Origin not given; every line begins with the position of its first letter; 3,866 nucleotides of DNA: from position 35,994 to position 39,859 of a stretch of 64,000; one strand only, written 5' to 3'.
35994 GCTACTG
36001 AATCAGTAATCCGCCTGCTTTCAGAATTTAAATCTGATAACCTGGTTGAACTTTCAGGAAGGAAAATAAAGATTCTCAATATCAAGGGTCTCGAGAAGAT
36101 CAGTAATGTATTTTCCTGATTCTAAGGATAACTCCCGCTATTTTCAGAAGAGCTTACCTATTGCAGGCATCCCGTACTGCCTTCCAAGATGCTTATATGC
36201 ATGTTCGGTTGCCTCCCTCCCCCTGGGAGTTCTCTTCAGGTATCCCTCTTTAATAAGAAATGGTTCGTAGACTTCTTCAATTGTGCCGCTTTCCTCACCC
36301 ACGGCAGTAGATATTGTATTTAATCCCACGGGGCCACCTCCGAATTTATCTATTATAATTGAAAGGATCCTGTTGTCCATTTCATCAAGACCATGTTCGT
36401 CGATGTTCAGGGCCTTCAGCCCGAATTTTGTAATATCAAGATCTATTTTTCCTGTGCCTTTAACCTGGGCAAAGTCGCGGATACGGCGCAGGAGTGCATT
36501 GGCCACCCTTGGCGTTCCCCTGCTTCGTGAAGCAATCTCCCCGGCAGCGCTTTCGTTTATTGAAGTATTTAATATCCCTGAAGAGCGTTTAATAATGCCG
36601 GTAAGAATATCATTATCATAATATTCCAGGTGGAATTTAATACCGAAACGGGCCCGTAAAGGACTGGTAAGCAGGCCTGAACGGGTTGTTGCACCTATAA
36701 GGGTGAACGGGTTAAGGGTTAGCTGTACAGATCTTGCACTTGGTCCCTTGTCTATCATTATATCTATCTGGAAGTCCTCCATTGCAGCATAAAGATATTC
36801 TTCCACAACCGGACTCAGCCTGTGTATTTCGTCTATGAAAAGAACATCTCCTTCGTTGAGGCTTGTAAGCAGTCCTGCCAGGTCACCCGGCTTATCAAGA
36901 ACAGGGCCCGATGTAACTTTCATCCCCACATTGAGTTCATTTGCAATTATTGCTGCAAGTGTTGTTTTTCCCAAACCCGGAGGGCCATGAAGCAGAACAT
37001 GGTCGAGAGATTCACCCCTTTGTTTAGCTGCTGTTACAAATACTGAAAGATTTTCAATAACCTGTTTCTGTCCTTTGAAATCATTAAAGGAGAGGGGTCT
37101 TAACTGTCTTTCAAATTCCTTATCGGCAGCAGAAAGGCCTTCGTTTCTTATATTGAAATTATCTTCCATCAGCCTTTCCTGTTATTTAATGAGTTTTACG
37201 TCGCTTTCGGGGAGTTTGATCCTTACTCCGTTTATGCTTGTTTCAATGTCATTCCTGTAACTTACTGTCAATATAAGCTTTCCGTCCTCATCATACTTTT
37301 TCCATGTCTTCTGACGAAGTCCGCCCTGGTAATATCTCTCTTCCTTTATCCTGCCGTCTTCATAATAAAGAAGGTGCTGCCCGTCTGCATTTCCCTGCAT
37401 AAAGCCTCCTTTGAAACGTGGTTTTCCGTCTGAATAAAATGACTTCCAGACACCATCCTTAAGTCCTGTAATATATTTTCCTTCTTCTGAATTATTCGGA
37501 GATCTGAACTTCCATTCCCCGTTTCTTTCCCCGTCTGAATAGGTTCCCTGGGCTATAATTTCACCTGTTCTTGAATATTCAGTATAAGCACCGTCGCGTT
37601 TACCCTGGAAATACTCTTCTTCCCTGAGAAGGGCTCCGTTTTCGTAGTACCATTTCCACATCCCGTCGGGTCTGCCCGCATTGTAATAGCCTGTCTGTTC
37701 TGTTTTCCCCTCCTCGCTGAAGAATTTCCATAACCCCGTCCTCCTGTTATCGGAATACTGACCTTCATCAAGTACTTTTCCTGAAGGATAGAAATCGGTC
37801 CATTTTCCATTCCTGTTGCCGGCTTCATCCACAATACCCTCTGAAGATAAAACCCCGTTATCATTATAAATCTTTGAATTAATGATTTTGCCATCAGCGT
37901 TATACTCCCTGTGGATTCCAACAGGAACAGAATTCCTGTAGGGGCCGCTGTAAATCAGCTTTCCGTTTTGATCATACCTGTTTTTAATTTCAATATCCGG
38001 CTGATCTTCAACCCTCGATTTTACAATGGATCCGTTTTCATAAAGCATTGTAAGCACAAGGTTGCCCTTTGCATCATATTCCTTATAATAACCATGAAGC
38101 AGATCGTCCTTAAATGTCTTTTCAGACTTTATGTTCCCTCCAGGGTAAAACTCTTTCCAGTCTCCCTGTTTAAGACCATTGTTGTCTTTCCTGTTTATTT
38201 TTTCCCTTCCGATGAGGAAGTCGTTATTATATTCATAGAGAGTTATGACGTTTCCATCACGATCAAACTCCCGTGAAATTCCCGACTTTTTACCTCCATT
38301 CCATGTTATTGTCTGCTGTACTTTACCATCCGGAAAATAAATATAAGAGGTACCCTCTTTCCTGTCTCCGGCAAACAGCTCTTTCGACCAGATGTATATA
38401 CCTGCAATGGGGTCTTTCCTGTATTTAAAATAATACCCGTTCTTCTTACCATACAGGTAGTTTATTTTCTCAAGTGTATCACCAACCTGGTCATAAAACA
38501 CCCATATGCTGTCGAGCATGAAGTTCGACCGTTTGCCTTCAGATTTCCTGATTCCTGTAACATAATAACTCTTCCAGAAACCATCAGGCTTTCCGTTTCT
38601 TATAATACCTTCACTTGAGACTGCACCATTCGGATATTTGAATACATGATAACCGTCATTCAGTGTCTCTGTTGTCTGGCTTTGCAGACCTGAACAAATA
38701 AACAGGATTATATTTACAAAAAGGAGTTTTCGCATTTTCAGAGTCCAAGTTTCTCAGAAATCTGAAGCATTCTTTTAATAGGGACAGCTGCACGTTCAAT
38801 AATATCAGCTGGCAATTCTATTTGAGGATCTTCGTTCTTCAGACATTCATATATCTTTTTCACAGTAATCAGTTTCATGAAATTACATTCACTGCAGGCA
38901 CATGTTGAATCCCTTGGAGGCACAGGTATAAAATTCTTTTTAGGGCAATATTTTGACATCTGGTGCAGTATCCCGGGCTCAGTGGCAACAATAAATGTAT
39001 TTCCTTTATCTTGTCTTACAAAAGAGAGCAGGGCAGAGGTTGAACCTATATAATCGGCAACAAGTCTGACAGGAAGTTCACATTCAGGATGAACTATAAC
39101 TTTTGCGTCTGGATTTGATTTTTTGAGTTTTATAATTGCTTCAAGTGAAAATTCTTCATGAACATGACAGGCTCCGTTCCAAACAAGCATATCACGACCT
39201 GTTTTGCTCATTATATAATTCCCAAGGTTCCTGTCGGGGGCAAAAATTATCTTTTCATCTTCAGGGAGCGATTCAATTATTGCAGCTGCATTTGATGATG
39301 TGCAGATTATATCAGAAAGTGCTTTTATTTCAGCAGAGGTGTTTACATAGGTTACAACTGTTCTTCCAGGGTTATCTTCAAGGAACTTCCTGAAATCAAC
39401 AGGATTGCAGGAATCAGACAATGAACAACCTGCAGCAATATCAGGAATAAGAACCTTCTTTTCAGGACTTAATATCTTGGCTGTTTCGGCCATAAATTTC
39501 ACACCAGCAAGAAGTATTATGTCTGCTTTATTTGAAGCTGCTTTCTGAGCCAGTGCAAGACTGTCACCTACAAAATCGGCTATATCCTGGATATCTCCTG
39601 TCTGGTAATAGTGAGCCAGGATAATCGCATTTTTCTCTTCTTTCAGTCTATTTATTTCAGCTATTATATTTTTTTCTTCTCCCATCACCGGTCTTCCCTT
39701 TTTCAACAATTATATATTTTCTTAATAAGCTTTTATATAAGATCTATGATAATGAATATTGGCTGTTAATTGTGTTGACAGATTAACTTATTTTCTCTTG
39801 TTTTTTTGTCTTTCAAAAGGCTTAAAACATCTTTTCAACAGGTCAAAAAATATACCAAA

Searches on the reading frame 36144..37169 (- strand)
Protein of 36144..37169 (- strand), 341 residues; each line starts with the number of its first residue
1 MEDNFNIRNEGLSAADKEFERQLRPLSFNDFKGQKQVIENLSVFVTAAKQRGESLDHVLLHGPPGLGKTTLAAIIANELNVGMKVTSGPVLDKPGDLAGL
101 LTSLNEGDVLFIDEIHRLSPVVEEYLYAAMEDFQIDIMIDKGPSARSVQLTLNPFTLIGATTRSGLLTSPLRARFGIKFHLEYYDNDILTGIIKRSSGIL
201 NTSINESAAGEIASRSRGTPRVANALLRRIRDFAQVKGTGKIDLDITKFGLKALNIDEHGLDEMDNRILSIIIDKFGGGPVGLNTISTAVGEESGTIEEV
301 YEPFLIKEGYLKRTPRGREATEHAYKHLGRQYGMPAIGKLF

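Call 40: search_protein_families(library=pfam, proteins=[window:36144-37169:-], max_evalue=0.00001)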
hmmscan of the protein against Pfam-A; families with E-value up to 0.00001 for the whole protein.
window:36144-37169:- (341 aa): 5 families
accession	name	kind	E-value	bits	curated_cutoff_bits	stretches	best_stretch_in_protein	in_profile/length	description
PF05496.18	RuvB_N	-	1.3e-77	259.4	27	1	23-181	1-159/159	Holliday junction DNA helicase RuvB P-loop domain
PF17864.7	AAA_lid_4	-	3.7e-28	97.5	27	1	184-257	1-74/74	RuvB AAA lid domain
PF05491.19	RuvB_C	-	9.7e-27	93.2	24.7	1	258-328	1-71/72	RuvB C-terminal winged helix domain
PF00004.35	AAA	-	7.2e-21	75.4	21.2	1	58-182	1-130/131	ATPase family associated with various cellular activities (AAA)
PF07728.20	AAA_5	-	5.3e-08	33.4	22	0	100-175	60-139/139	AAA domain (dynein-related subfamily)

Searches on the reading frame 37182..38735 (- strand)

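Call 40: search_protein_families(library=pfam, proteins=[window:37182-38735:-], max_evalue=0.00001)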
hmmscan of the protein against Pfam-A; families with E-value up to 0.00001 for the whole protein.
window:37182-38735:- (517 aa): 1 family
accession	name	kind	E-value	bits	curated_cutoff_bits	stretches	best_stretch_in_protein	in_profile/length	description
PF07661.19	MORN_2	-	1e-40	133.4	29.6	0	189-210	1-22/22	MORN repeat variant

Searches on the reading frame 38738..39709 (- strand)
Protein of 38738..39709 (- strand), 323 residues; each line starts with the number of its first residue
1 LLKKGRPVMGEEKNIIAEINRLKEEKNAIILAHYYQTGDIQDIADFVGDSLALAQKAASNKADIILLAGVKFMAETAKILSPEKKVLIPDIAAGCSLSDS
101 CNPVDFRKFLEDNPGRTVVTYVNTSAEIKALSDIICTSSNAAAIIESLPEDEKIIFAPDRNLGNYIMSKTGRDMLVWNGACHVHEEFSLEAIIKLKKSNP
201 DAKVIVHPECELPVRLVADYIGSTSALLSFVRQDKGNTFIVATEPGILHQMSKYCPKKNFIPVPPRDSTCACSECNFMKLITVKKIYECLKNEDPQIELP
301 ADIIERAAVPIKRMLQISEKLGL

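Call 40: search_protein_families(library=pfam, proteins=[window:38738-39709:-], max_evalue=0.00001)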
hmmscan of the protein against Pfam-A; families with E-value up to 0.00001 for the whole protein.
window:38738-39709:- (323 aa): 1 family
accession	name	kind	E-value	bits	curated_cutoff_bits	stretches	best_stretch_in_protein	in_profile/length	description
PF02445.21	NadA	-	1.2e-121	405.9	27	1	18-316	2-295/295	Quinolinate synthetase A protein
